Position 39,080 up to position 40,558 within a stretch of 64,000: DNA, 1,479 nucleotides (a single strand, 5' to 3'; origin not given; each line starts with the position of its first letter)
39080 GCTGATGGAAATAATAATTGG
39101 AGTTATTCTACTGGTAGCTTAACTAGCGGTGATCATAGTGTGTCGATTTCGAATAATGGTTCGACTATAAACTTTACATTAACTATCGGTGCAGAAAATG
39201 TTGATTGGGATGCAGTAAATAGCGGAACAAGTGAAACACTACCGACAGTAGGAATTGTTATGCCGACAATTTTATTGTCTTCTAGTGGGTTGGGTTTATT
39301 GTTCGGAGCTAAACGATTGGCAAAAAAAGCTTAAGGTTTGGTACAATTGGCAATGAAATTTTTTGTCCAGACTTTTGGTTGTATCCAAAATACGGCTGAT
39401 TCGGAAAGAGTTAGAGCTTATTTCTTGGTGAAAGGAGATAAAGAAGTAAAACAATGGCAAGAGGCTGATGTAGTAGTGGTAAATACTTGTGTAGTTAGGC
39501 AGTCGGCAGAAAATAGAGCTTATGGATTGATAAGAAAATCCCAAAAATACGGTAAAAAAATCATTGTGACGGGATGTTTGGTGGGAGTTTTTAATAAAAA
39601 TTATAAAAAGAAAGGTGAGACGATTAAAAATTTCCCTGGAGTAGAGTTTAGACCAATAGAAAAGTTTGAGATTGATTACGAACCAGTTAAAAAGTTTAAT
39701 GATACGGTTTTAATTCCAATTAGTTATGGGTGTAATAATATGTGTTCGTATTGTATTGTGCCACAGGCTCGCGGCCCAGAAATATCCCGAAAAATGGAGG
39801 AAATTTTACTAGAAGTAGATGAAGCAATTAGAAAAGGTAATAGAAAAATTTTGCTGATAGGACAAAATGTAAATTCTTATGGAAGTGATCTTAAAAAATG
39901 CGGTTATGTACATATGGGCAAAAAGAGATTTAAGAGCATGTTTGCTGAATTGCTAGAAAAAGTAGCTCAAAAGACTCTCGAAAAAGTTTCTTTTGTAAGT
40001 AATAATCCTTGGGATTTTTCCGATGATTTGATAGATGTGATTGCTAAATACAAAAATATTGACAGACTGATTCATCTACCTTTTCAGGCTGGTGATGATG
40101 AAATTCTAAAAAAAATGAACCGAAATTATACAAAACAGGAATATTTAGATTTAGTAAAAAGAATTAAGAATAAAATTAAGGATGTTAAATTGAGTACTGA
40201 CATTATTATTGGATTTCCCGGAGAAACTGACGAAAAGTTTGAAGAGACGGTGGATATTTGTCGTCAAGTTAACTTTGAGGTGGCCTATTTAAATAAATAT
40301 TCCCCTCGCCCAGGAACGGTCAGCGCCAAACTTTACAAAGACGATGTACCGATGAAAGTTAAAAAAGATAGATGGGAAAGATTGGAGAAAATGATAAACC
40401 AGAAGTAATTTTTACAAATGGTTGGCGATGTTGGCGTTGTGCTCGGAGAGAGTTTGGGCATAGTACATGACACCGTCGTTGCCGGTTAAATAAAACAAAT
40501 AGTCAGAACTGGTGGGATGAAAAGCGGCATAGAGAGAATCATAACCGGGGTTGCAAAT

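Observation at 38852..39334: Candidate sortase substrate with a non-canonical LPTVG sorting signal, 2.7 kb from a sortase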

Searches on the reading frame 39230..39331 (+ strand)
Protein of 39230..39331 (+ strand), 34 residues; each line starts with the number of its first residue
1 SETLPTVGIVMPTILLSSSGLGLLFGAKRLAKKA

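Call 52: find_encoding_contigs(protein=P0220, flank=10000, max_places=2)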
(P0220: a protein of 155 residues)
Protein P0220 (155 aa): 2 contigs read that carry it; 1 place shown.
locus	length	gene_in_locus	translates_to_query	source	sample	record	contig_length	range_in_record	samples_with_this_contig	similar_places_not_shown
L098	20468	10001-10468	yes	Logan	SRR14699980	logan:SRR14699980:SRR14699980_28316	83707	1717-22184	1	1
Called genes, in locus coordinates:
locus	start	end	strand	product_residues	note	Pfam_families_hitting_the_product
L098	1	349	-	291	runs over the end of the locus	PF00226:DnaJ, PF01556:DnaJ_C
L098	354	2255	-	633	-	PF00012:HSP70, PF06723:MreB_Mbl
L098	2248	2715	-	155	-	PF01025:GrpE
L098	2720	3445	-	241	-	PF01628:HrcA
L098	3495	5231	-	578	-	PF03023:MurJ, PF13440:Polysacc_synt_3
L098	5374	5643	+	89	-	PF01649:Ribosomal_S20p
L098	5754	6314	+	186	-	PF05137:PilN (weak)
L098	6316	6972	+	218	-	-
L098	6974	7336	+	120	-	-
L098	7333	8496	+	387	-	PF00041:fn3 (weak), PF16656:Pur_ac_phosph_N (weak)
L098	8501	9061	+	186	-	-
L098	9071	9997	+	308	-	-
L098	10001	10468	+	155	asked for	-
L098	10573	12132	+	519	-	-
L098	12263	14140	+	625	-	PF10060:DUF2298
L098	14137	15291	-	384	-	PF03816:LytR_cpsA_psr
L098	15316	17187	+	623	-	PF00580:UvrD-helicase, PF13245:AAA_19, PF13361:UvrD_C, PF13538:UvrD_C_2 (weak)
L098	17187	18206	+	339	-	PF02388:FemAB, PF13480:Acetyltransf_6, PF02388:FemAB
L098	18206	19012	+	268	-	PF02388:FemAB (weak)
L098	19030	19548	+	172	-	-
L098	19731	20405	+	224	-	PF08713:DNA_alkylation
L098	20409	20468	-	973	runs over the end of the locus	PF00580:UvrD-helicase, PF13086:AAA_11 (faint), PF13245:AAA_19, PF13604:AAA_30 (faint), PF21445:ADDB_N (weak), PF13361:UvrD_C, PF13538:UvrD_C_2 (faint), PF12705:PDDEXK_1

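Call 62: search_protein_families(library=pfam, proteins=[L098:8501-9058:+, L098:10001-10465:+, L098:7333-8493:+, L098:9071-9994:+, L098:6316-6969:+, L098:10573-12129:+], max_evalue=0.1)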
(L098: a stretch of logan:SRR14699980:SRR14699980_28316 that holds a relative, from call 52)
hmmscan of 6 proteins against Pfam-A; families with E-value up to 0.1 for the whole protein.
L098:8501-9058:+ (186 aa): 0 families

L098:10001-10465:+ (155 aa): 0 families

L098:7333-8493:+ (387 aa): 2 families
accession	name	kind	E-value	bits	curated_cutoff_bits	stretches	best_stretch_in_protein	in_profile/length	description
PF16656.11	Pur_ac_phosph_N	-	1e-06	29.6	30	1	47-116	7-83/93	Purple acid Phosphatase, N-terminal domain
PF00041.27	fn3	-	2.5e-06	28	25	1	43-113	3-68/84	Fibronectin type III domain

L098:9071-9994:+ (308 aa): 5 families
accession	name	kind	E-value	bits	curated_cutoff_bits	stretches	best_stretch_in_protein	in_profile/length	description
PF17160.9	DUF5124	-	0.018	16.2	27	1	212-282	18-93/100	Domain of unknown function (DUF5124)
PF01683.23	EB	-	0.02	15.4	24.3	1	64-91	13-40/52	EB module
PF07127.16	Nodulin_late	-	0.053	14.3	30.4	0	55-91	18-54/54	Late nodulin domain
PF23416.1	DUF7107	-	0.058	14.2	24.6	1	70-90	26-46/48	Domain of unknown function (DUF7107)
PF04706.18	Dickkopf_N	-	0.06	14.1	25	1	72-90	32-50/51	Dickkopf N-terminal cysteine-rich region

L098:6316-6969:+ (218 aa): 3 families
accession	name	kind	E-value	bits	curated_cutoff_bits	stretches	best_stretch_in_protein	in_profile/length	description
PF04350.18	PilO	-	6.3e-05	23.6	22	1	154-206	83-135/145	Pilus assembly protein, PilO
PF10473.14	CENP-F_leu_zip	-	0.053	14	34.5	0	59-96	42-79/140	Leucine-rich repeats of kinetochore protein Cenp-F/LEK1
PF24615.2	Spectrin_Anc-1_2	-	0.056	14.1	28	0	53-91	35-72/105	Nuclear anchorage protein 1, spectrin repeat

L098:10573-12129:+ (519 aa): 1 family
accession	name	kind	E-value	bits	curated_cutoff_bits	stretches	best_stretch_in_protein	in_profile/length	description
PF13231.12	PMT_2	-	0.016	15.9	26.1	1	56-112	5-60/160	Dolichyl-phosphate-mannose-protein mannosyltransferase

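Call 65: find_related_loci(query=A4, collection=metagenome_contigs, flank=6000)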
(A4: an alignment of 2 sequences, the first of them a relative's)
Query A4 (186 aa) in metagenome_contigs; peptide patterns used: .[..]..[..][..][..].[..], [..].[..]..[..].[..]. (x = any residue, [..] = any of these).
600 stretches matched a pattern (row limit reached: there are more); 40 encode a relative of the query (tblastn E <= 1e-3); 40 distinct loci.
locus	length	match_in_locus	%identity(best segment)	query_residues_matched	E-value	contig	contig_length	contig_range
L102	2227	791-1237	44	2-172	3e-24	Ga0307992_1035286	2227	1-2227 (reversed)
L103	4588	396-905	42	1-183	2e-21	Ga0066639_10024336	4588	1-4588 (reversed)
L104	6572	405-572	59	1-56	4e-19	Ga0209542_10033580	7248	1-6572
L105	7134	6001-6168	59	1-56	4e-19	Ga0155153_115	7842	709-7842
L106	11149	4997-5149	67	1-51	4e-19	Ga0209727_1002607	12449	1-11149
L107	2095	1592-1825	49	1-75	7e-19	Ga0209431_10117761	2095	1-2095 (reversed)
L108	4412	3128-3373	48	1-95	1e-18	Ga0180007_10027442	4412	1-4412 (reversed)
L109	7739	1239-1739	35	1-141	3e-18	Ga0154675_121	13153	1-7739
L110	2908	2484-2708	46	6-96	3e-17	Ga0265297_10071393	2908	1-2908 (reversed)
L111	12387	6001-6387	42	1-160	1e-16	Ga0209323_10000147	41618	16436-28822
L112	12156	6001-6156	60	3-54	1e-16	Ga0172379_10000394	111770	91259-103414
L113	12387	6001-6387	42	1-160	1e-16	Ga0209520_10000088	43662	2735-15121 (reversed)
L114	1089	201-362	52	1-54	3e-16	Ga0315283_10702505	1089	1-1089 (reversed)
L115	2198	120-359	41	1-91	8e-16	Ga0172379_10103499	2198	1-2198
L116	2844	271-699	44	2-165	2e-15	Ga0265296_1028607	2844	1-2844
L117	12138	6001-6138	65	6-51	5e-15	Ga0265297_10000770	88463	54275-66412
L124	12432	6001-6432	42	1-171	9e-13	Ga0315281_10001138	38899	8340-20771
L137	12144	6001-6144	50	3-49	1e-6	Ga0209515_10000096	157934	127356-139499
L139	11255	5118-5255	70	6-51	2e-8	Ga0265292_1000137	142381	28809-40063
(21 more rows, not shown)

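Call 69: search_protein_families(library=pfam, proteins=[L106:2401-3723:+, L106:4997-5509:+, L117:5995-7653:+, L117:7711-8412:+, L117:4272-5093:+, L109:1239-2240:+, L137:6007-7020:+], max_evalue=0.1)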
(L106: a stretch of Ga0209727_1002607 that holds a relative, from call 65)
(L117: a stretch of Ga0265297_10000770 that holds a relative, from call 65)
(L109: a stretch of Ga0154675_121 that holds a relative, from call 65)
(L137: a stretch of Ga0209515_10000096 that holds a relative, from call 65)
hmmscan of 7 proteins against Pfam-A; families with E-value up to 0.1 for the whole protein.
L106:2401-3723:+ (441 aa): 5 families
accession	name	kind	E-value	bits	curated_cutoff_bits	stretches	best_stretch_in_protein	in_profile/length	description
PF16656.11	Pur_ac_phosph_N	-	2.5e-10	41.2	30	1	43-115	2-83/93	Purple acid Phosphatase, N-terminal domain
PF19077.6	Big_13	-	1.5e-09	38.6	27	1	288-359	21-94/102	Bacterial Ig-like domain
PF00041.27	fn3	-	1.9e-06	28.4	25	1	41-111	2-67/84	Fibronectin type III domain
PF13620.12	CarboxypepD_reg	-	0.0035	18.1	32.3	0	141-182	2-44/82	Carboxypeptidase regulatory-like domain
PF17936.7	Big_6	-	0.025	15.2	27.6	0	297-353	16-71/83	Bacterial Ig domain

L106:4997-5509:+ (171 aa): 0 families

L117:5995-7653:+ (553 aa): 0 families

L117:7711-8412:+ (234 aa): 8 families
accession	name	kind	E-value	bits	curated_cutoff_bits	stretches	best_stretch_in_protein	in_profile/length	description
PF10265.14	Miga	-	0.0037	16.7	25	1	92-226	25-154/540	Mitoguardin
PF02660.20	G3P_acyltransf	-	0.0052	17.3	24.1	1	71-115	79-127/164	Glycerol-3-phosphate acyltransferase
PF14030.11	DUF4245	-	0.0095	16.4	30.1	1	78-200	4-123/165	Protein of unknown function (DUF4245)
PF05808.16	Podoplanin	-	0.012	16.3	30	0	143-231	30-119/135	Podoplanin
PF05086.17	Dicty_REP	-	0.012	14.1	21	1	94-202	194-302/911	Dictyostelium (Slime Mold) REP protein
PF14610.12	Psg1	-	0.047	13.9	30.1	0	72-108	146-182/186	Ykl077w/Psg1 (Pma1 Stabilization in Golgi)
PF12273.13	RCR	-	0.059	14.5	27.8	1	85-193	3-99/117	Chitin synthesis regulation, resistance to Congo red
PF10428.14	SOG2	-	0.095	12.6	26.9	0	85-202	222-328/475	RAM signalling pathway protein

L117:4272-5093:+ (274 aa): 2 families
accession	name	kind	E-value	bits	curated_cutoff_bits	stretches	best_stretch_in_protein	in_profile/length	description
PF21601.3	GldM_2nd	-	0.032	15.2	24.4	0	50-78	5-33/98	GldM second domain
PF22073.2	Cep192_D4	-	0.07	13.8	35.5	0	124-183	28-88/112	Cep192 domain 4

L109:1239-2240:+ (334 aa): 6 families
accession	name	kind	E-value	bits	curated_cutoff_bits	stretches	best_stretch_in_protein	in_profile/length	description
PF00041.27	fn3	-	1.4e-08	35.3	25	1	212-291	1-82/84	Fibronectin type III domain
PF07705.17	CARDB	-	8.1e-06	26.4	22.7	1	66-107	24-65/101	CARDB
PF10179.15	NDNF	-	0.00013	22.5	27.3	1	257-283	85-111/127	Neuron-derived neurotrophic factor, first Fn(III) domain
PF16656.11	Pur_ac_phosph_N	-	0.00064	20.7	30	1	214-283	4-83/93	Purple acid Phosphatase, N-terminal domain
PF16893.11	fn3_2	-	0.0062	17.1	27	1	209-278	1-71/89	Fibronectin type III domain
PF25814.1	fn3_SORL1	-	0.0077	16.7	27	1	210-281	2-72/90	SORL1-like, fn3 domain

L137:6007-7020:+ (338 aa): 2 families
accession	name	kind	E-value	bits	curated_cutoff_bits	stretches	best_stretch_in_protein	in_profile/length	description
PF21164.2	Dumpy_DPY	-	0.0053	17.1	27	1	242-262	4-24/24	Dumpy, DPY module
PF07127.16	Nodulin_late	-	0.096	13.5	30.4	1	56-83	28-54/54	Late nodulin domain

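Call 76: search_protein_families(library=pfam, proteins=[L139:7367-8992:+, L139:8995-10137:+, L137:9480-10631:+, L137:10628-11713:+, L117:10845-12101:-, L112:9082-10230:+, L124:8288-9520:+, L111:8846-10006:-, L139:3661-5109:+, L106:5535-6773:+], max_evalue=0.01)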
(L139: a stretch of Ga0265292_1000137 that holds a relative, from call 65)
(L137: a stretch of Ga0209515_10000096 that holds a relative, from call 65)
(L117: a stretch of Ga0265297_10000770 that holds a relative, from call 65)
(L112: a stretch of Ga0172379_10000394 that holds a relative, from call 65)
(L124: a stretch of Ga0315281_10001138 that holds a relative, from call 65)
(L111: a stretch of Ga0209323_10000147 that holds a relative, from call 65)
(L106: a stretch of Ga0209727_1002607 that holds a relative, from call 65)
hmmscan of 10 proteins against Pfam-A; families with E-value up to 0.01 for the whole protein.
L139:7367-8992:+ (542 aa): 0 families

L139:8995-10137:+ (381 aa): 0 families

L137:9480-10631:+ (384 aa): 0 families

L137:10628-11713:+ (362 aa): 2 families
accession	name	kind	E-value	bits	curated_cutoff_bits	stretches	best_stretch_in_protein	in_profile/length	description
PF13231.12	PMT_2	-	1.7e-07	32.1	26.1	1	66-206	3-150/160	Dolichyl-phosphate-mannose-protein mannosyltransferase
PF04188.19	Mannosyl_trans2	-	0.00022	21.1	22.4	1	22-185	44-214/443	Mannosyltransferase (PIG-V)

L117:10845-12101:- (419 aa): 2 families
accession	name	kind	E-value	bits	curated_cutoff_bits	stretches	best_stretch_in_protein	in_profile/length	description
PF23600.1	DUF7139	-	0.0042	17.1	30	1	168-261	53-147/150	Domain of unknown function (DUF7139)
PF20604.3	DUF6798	-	0.005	17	26.9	0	297-339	5-46/61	Domain of unknown function (DUF6798)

L112:9082-10230:+ (383 aa): 0 families

L124:8288-9520:+ (411 aa): 0 families

L111:8846-10006:- (387 aa): 1 family
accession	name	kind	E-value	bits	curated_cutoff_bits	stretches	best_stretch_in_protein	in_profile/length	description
PF03816.19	LytR_cpsA_psr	-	2.2e-31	109.5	24.6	1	128-297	2-148/150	LytR_cpsA_psr family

L139:3661-5109:+ (483 aa): 0 families

L106:5535-6773:+ (413 aa): 13 families
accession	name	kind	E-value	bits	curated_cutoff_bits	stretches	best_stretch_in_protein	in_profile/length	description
PF01593.30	Amino_oxidase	-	8.9e-19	68.5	19.8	1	10-248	1-256/443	Flavin containing amine oxidoreductase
PF13450.12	NAD_binding_8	-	9e-14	51.9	21.9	1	5-71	1-67/68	NAD(P)-binding Rossmann-like domain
PF01266.30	DAO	-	2.1e-12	47.7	27.9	1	2-55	1-54/353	FAD dependent oxidoreductase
PF00890.30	FAD_binding_2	-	4.5e-06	26.6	20.4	1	3-37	2-36/414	FAD binding domain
PF00070.33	Pyr_redox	-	1e-05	26.4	22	1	2-36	1-35/82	Pyridine nucleotide-disulphide oxidoreductase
PF07992.20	Pyr_redox_2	-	1.2e-05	25.4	26.1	1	1-34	1-34/291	Pyridine nucleotide-disulphide oxidoreductase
PF01946.23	Thi4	-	1.5e-05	24.8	26.2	1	3-38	20-56/235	Thi4 family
PF03486.20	HI0933_like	-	0.00032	20.7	50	1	2-36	2-36/244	HI0933-like protein Rossmann domain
PF12831.13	FAD_oxidored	-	0.0008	19.2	27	1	3-40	2-39/416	FAD dependent oxidoreductase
PF03721.20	UDPG_MGDP_dh_N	-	0.001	19.1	27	1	1-32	1-32/187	UDP-glucose/GDP-mannose dehydrogenase family, NAD binding domain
PF21799.2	MurD-like_N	-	0.0011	19.6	27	1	2-39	2-39/88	Mur ligase MurD-like, N-terminal domain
PF01494.25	FAD_binding_3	-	0.0031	17.2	22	1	2-34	3-35/349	FAD binding domain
PF02558.23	ApbA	-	0.008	16.2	22.2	0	3-33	1-31/150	Ketopantoate reductase PanE/ApbA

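Call 89: search_protein_families(library=ncbifam, proteins=[L139:7367-8992:+, L139:8995-10137:+, L137:9480-10631:+, L124:8288-9520:+, L112:9082-10230:+, L106:6769-8421:+, L117:10845-12101:-, L109:4053-5459:+], max_evalue=1)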
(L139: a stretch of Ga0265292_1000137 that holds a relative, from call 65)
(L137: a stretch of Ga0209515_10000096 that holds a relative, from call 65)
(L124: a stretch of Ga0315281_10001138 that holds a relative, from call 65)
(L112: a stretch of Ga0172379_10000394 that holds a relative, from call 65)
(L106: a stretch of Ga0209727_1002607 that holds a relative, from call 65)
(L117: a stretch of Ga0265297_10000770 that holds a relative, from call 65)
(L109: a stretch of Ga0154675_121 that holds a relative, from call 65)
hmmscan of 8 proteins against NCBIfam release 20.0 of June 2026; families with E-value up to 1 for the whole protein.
L139:7367-8992:+ (542 aa): 1 family
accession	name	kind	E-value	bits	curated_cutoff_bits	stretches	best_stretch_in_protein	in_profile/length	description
NF052314.1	T9SS_HK_PorY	subfamily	0.021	13.9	350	0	383-428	8-53/418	PorY family sensor histidine kinase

L139:8995-10137:+ (381 aa): 1 family
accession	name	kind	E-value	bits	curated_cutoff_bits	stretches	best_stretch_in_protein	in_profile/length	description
NF046093.1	AZOBR_p60025_fam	subfamily_domain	0.00065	19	150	1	80-200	95-212/232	AZOBR_p60025 family cell surface glycopolymer formation protein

L137:9480-10631:+ (384 aa): 1 family
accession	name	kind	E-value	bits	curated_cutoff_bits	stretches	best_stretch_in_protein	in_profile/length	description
NF047440.1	LA3751_2_3_fam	subfamily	0.0005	19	200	1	51-381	65-387/460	LA_3751/LA_3752 family putative glycosyltransferase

L124:8288-9520:+ (411 aa): 1 family
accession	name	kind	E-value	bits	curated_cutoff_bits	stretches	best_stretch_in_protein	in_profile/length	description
NF047440.1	LA3751_2_3_fam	subfamily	0.0034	16.3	200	2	303-406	273-380/460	LA_3751/LA_3752 family putative glycosyltransferase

L112:9082-10230:+ (383 aa): 1 family
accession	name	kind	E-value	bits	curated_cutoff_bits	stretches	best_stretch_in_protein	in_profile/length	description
NF047440.1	LA3751_2_3_fam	subfamily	1e-06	27.9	200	1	40-373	61-387/460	LA_3751/LA_3752 family putative glycosyltransferase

L106:6769-8421:+ (551 aa): 0 families

L117:10845-12101:- (419 aa): 2 families
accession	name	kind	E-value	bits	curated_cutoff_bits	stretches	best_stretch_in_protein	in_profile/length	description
TIGR03662.1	Chlor_Arch_YYY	subfamily_domain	5.7e-09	35.2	300.25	1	59-418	333-726/727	chlor_Arch_YYY domain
TIGR00764.1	lon_rel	equivalog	0.22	10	516.6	1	230-293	105-167/608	ATP-dependent protease LonB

L109:4053-5459:+ (469 aa): 1 family
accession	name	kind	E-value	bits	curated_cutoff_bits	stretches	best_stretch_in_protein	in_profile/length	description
NF046093.1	AZOBR_p60025_fam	subfamily_domain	3.8e-06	26.3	150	1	84-207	114-226/232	AZOBR_p60025 family cell surface glycopolymer formation protein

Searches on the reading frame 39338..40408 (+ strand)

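Call 3: search_protein_families(library=pfam, proteins=[window:39338-40408:+], max_evalue=0.1)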
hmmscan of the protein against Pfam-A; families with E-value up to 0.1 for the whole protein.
window:39338-40408:+ (356 aa): 3 families
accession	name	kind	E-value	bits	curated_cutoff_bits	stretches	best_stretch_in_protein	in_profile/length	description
PF04055.27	Radical_SAM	-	3.5e-31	109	29.5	1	126-306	1-164/166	Radical SAM superfamily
PF00919.26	UPF0004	-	1.3e-20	73.7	27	1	7-95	1-92/98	Uncharacterized protein family UPF0004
PF00657.28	Lipase_GDSL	-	0.0051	17.4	23.6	1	88-230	46-179/208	GDSL-like Lipase/Acylhydrolase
